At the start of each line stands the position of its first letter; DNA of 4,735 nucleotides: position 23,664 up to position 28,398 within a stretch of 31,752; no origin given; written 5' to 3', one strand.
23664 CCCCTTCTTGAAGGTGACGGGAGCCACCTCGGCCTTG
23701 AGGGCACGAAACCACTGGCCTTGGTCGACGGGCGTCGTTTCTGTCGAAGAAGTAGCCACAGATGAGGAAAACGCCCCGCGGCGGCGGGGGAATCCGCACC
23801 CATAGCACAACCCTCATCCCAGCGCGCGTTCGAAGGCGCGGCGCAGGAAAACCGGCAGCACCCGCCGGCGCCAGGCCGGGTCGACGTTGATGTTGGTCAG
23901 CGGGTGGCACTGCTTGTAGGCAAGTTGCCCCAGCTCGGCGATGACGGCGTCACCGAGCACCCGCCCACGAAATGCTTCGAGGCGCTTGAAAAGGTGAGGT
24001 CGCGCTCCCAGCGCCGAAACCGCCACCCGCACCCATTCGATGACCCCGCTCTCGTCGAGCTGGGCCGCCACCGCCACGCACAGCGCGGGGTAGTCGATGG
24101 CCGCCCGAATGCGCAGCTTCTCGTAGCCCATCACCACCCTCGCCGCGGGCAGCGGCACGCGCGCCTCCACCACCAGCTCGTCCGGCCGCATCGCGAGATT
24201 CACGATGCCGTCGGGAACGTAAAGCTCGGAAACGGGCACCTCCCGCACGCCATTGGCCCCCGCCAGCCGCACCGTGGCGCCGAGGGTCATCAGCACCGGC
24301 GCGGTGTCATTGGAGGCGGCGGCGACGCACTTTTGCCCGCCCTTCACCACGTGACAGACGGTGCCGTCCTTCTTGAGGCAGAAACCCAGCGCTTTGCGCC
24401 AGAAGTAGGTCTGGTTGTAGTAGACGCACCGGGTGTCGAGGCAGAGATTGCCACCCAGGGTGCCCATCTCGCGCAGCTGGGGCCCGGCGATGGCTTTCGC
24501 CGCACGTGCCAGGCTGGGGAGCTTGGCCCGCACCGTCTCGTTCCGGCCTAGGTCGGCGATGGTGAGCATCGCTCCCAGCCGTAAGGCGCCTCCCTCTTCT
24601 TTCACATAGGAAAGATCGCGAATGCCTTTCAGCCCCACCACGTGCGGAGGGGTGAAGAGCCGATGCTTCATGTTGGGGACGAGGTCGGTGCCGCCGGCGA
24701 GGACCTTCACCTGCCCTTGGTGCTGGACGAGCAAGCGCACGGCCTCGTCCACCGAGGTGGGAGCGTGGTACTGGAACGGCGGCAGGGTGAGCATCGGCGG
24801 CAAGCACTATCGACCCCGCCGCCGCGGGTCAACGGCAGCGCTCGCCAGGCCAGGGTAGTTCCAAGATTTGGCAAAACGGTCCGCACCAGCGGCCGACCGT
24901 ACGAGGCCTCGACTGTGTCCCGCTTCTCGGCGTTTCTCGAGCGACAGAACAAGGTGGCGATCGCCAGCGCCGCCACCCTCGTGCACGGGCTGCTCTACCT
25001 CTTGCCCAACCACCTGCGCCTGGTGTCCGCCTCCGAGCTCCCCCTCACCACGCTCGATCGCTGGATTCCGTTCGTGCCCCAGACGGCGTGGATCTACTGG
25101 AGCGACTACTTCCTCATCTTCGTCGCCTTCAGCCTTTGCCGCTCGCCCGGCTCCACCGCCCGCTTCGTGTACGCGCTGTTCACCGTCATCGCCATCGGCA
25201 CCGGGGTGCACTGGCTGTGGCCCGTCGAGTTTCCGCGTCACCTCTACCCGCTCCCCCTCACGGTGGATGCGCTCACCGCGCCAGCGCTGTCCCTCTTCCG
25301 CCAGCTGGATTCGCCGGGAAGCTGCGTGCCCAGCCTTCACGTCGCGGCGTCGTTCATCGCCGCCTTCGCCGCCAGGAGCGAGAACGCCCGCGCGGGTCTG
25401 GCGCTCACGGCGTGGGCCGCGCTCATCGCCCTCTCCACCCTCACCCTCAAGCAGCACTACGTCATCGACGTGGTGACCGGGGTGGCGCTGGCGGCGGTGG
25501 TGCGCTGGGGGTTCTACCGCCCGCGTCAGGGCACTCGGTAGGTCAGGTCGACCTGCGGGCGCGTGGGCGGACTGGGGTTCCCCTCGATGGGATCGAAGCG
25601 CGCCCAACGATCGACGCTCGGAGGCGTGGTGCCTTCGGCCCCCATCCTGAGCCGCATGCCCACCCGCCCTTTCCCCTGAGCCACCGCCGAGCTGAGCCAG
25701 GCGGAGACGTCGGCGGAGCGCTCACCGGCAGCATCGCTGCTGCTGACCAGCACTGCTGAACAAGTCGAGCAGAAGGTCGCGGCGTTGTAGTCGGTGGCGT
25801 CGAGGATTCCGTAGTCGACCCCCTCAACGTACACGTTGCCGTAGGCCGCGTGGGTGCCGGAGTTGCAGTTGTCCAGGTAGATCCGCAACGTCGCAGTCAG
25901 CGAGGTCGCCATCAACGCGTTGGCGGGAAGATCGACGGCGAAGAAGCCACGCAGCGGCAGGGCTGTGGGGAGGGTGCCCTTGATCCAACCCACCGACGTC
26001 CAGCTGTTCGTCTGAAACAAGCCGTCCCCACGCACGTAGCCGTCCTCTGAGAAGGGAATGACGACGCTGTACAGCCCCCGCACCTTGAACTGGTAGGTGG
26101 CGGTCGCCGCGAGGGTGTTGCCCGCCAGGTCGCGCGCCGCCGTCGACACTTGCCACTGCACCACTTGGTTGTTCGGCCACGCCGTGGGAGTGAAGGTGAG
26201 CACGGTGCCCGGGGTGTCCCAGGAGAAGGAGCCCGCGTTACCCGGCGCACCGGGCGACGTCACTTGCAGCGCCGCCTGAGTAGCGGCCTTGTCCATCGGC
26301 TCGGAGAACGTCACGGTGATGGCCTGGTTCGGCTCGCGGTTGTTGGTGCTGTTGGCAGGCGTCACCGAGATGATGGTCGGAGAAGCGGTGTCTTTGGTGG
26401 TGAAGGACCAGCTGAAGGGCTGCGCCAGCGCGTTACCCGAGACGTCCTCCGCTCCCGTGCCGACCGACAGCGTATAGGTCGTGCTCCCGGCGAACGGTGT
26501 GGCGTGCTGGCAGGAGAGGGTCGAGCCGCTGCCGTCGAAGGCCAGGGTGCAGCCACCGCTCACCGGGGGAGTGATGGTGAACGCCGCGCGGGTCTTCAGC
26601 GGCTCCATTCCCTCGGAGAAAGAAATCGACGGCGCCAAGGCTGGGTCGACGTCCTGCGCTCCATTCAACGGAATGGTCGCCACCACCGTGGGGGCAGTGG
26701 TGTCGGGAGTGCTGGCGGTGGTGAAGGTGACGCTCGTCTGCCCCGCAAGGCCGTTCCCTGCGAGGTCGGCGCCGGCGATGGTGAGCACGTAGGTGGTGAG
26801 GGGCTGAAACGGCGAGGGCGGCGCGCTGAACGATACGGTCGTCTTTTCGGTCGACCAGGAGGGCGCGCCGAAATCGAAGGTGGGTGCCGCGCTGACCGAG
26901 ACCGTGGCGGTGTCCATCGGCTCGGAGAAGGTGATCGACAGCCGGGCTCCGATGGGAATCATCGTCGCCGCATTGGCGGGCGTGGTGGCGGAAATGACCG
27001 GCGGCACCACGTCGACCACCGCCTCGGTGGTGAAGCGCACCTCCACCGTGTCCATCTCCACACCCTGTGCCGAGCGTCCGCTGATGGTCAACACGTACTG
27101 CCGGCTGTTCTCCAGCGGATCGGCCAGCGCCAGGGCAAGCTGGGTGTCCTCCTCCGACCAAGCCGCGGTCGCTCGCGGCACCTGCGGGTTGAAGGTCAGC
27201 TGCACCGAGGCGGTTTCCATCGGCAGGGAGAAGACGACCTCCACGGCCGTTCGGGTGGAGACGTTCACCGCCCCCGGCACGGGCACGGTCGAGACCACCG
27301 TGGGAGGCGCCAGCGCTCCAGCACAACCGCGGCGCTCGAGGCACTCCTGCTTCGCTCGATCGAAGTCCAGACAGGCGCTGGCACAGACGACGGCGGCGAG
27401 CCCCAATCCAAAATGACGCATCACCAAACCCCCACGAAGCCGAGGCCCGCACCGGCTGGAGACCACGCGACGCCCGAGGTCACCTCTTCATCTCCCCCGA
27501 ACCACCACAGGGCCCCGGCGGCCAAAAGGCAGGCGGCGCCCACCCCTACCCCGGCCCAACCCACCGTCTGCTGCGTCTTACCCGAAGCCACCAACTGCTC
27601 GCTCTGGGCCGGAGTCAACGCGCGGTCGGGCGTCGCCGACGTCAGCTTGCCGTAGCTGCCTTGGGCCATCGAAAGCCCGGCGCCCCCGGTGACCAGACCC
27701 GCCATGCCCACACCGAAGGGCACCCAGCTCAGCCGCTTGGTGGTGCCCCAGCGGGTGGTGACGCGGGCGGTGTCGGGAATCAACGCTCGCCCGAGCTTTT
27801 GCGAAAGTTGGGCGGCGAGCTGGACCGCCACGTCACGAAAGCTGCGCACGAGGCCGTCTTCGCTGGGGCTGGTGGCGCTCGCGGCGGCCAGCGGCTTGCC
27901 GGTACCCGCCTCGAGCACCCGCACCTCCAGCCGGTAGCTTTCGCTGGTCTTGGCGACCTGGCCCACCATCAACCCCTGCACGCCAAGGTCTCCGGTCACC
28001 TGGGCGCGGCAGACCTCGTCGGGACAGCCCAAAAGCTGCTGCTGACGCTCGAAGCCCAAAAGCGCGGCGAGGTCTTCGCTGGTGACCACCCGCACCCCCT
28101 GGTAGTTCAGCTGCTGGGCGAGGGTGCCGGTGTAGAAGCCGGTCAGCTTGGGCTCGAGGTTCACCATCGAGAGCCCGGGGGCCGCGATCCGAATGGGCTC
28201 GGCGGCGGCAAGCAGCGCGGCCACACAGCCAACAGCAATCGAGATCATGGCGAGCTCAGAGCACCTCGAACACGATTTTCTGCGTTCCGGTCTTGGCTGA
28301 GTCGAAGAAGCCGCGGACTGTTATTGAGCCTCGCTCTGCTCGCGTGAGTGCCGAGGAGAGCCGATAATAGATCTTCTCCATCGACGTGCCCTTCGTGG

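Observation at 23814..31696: Split molybdenum-hydroxylase (cox/xdh-like) cluster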

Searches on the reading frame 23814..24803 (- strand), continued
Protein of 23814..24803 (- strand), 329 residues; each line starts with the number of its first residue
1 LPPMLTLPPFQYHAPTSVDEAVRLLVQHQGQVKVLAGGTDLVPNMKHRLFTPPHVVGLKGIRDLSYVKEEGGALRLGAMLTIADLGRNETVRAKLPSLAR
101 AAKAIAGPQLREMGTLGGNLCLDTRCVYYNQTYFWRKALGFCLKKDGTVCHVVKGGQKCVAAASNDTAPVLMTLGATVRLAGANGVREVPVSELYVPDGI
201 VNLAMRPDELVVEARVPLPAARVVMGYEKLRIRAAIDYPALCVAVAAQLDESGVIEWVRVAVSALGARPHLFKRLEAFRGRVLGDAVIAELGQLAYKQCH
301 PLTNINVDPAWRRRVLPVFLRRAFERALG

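Call 33: find_related_loci(query=window:23814-24794:-, collection=metagenome_contigs, flank=10000)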
Query window:23814-24794:- (326 aa) in metagenome_contigs; peptide patterns used: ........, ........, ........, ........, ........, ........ (x = any residue, [..] = any of these).
469 stretches matched a pattern; 385 encode a relative of the query (tblastn E <= 1e-3); the best 80 are kept; 80 distinct loci.
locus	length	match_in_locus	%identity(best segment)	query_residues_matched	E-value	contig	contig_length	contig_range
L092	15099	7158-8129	73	1-324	2e-161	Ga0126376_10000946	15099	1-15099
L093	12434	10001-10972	73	1-324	5e-161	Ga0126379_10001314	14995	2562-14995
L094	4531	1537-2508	71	1-324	7e-164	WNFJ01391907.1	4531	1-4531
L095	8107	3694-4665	71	1-324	2e-158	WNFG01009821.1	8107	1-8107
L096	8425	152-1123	71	1-324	8e-159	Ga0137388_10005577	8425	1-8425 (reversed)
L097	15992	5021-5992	71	1-324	9e-158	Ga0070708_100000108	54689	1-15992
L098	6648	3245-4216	71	1-324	2e-158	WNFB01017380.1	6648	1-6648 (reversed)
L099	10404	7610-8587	70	1-326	4e-158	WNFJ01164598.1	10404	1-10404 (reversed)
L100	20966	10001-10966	72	1-324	4e-158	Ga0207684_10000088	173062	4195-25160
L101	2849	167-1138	70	1-324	2e-166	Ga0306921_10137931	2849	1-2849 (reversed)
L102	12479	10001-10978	69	1-326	3e-157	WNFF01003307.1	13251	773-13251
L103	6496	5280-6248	70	1-323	9e-157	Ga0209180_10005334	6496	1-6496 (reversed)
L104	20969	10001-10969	70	1-323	4e-156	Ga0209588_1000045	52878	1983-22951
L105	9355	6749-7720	71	1-324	7e-156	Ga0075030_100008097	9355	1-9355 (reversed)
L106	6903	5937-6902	69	1-322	4e-156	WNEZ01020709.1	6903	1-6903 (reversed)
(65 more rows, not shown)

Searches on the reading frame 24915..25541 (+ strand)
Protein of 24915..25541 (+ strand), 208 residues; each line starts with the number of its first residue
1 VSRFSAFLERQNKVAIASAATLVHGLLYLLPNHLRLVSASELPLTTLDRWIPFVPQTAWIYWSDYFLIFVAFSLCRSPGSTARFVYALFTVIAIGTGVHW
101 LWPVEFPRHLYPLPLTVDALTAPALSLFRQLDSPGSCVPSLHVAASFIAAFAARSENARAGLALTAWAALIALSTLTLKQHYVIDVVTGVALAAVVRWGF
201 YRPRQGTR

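Call 4: search_protein_families(library=pfam, proteins=[window:24927-25541:+], max_evalue=0.01)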
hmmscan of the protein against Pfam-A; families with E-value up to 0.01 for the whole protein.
window:24927-25541:+ (204 aa): 3 families
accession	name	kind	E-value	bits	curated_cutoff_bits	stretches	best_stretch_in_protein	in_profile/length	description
PF14378.12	PAP2_3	-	2.7e-13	50.6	27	1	54-192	33-187/190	PAP2 superfamily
PF01569.27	PAP2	-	2.9e-08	34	27.2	1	127-198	47-123/130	PAP2 superfamily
PF24788.1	AtPDCT1_2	-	0.0016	18.7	27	1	136-190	97-152/160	AtPDCT1/2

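Call 5: search_protein_families(library=ncbifam, proteins=[window:24927-25541:+], max_evalue=0.01)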
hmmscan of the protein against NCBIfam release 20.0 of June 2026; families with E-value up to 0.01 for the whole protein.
window:24927-25541:+ (204 aa): 0 families

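Call 50: search_protein_families(library=padloc, proteins=[window:24915-25541:+], max_evalue=0.01)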
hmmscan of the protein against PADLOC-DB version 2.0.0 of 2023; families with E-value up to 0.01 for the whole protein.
window:24915-25541:+ (208 aa): 0 families

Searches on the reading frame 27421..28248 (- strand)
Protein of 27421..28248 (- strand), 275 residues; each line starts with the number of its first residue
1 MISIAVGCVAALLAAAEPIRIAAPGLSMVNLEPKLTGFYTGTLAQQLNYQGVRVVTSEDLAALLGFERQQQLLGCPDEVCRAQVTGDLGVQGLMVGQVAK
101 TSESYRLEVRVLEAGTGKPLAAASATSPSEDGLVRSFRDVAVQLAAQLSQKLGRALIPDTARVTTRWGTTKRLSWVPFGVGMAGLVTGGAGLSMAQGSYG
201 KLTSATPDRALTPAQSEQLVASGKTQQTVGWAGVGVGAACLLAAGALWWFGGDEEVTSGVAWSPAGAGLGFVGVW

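Call 4: search_protein_families(library=pfam, proteins=[window:27421-28248:-], max_evalue=0.01)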
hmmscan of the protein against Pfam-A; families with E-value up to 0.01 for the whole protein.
window:27421-28248:- (275 aa): 1 family
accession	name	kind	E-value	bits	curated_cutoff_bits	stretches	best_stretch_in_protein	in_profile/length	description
PF11684.13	DUF3280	-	0.0003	21.5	30.1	1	40-125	33-116/138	Protein of unknown function (DUF2380)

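Call 5: search_protein_families(library=ncbifam, proteins=[window:27421-28248:-], max_evalue=0.01)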
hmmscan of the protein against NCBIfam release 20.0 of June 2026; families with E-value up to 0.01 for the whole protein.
window:27421-28248:- (275 aa): 0 families

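Call 22: find_homologous_proteins(query=window:27421-28248:-, max_evalue=0.001)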
Query window:27421-28248:- (275 aa): 11 proteins with E <= 0.001 among 8000 candidates.
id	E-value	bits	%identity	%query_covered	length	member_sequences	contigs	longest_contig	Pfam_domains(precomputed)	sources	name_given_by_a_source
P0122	1.1e-170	584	100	100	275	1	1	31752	-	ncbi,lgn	ncbi:MAG: hypothetical protein ACOZIN_04905 [Myxococcota bacterium]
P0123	3.3e-92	327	59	100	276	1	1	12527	-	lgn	-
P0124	5.4e-86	307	55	94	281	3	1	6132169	-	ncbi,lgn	-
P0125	9.6e-80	286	53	100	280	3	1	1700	-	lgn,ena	-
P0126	8.6e-69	250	49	94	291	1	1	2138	-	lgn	-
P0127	5.7e-68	247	51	96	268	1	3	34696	-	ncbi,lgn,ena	-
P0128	2.1e-33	134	37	87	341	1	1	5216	PF11684.14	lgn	-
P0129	1.2e-24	105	35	93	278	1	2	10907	-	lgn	-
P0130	9.3e-20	89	35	46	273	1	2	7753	-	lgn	-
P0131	5.3e-9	54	26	51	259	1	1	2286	-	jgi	-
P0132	8.5e-9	54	34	38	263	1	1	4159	-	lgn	-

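Call 23: find_encoding_contigs(protein=P0124, flank=10000, max_places=2)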
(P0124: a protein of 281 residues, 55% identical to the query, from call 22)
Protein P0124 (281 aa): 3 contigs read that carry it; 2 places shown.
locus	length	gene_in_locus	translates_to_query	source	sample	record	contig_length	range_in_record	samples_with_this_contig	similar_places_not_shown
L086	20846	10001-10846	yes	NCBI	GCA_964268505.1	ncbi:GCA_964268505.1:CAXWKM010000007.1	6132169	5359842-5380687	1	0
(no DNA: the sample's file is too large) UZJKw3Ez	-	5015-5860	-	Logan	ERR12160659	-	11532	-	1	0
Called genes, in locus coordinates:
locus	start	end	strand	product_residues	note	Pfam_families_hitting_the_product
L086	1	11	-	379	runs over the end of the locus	PF13384:HTH_23, PF13551:HTH_29, PF13565:HTH_32, PF13358:DDE_3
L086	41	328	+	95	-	-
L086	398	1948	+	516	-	PF13701:DDE_Tnp_1_4, PF01609:DDE_Tnp_1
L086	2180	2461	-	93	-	-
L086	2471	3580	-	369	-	PF13565:HTH_32, PF13358:DDE_3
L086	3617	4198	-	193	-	-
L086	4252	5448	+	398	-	PF00154:RecA_N, PF08423:Rad51, PF06745:ATPase (weak), PF01637:ATPase_2 (faint), PF27531:MT3502_N (faint), PF21096:RecA_C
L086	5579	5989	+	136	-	-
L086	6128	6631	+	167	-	-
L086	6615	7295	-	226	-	PF00005:ABC_tran, PF13304:AAA_21 (faint)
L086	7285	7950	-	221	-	PF00528:BPD_transp_1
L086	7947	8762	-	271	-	PF01547:SBP_bac_1, PF13531:SBP_bac_11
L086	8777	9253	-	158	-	PF07238:PilZ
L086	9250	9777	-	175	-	PF00691:OmpA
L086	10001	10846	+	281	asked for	-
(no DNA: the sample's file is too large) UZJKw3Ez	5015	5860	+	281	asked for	-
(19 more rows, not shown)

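Call 24: find_encoding_contigs(protein=P0123, flank=10000, max_places=2)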
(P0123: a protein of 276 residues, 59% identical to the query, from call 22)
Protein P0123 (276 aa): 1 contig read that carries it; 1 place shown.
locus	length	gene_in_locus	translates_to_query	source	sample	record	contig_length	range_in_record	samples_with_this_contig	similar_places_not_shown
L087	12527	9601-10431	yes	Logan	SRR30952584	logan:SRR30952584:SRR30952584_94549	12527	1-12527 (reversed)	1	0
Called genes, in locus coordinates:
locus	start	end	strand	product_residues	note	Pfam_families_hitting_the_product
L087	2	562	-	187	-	?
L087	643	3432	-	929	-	PF14522:Cytochrome_C7 (faint), PF14537:Cytochrom_c3_2 (faint), PF22112:OmcA-like_N (weak), PF09699:Paired_CXXCH_1 (faint), PF22113:Mtrc-MtrF_II-IV_dom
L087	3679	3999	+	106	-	PF13442:Cytochrome_CBB3, PF00034:Cytochrom_C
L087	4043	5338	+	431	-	-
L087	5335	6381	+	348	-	PF14522:Cytochrome_C7 (weak), PF22113:Mtrc-MtrF_II-IV_dom (faint), PF14537:Cytochrom_c3_2 (faint)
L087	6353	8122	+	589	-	PF14522:Cytochrome_C7 (faint)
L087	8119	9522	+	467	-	PF03264:Cytochrom_NNT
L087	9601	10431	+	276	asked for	-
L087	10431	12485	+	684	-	PF04234:CopC (faint), PF13205:Big_5, PF17964:Big_10 (faint), PF13205:Big_5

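Call 25: find_encoding_contigs(protein=P0127, flank=10000, max_places=2)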
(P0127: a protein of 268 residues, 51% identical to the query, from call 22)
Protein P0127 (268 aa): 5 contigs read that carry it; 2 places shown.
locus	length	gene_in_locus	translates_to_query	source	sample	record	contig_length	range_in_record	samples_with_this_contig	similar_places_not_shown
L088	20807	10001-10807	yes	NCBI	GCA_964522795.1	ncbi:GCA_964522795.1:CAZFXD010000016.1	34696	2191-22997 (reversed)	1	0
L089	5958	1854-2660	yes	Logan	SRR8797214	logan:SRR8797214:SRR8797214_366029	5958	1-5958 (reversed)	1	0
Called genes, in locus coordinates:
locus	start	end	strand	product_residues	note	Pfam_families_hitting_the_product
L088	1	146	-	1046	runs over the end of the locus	PF01833:TIG, PF20144:TIG_SUH (faint), PF01833:TIG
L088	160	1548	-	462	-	-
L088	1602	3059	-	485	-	PF15780:ASH, PF22544:HYDIN_VesB_CFA65-like_Ig, PF07610:DUF1573 (faint), PF22067:Cep192_D3 (weak), PF22073:Cep192_D4 (weak), PF18911:PKD_4 (faint), PF22352:K319L-like_PKD (weak)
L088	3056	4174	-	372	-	-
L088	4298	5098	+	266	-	PF00231:ATP-synt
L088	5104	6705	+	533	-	PF03561:Allantoicase, PF09349:OHCU_decarbox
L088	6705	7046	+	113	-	PF00576:Transthyretin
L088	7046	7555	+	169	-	PF04115:Ureidogly_lyase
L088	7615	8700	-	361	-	PF01075:Glyco_transf_9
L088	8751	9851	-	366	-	PF27233:MJ0711_N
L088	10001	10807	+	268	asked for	-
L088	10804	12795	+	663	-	PF04234:CopC (faint), PF13205:Big_5, PF17964:Big_10 (faint), PF13205:Big_5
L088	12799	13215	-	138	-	-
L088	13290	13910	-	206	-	PF03942:DTW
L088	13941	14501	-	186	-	-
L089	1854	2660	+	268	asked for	-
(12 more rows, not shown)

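Call 50: search_protein_families(library=padloc, proteins=[window:27421-28248:-], max_evalue=0.01)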
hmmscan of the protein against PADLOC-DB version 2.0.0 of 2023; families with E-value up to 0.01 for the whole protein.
window:27421-28248:- (275 aa): 0 families
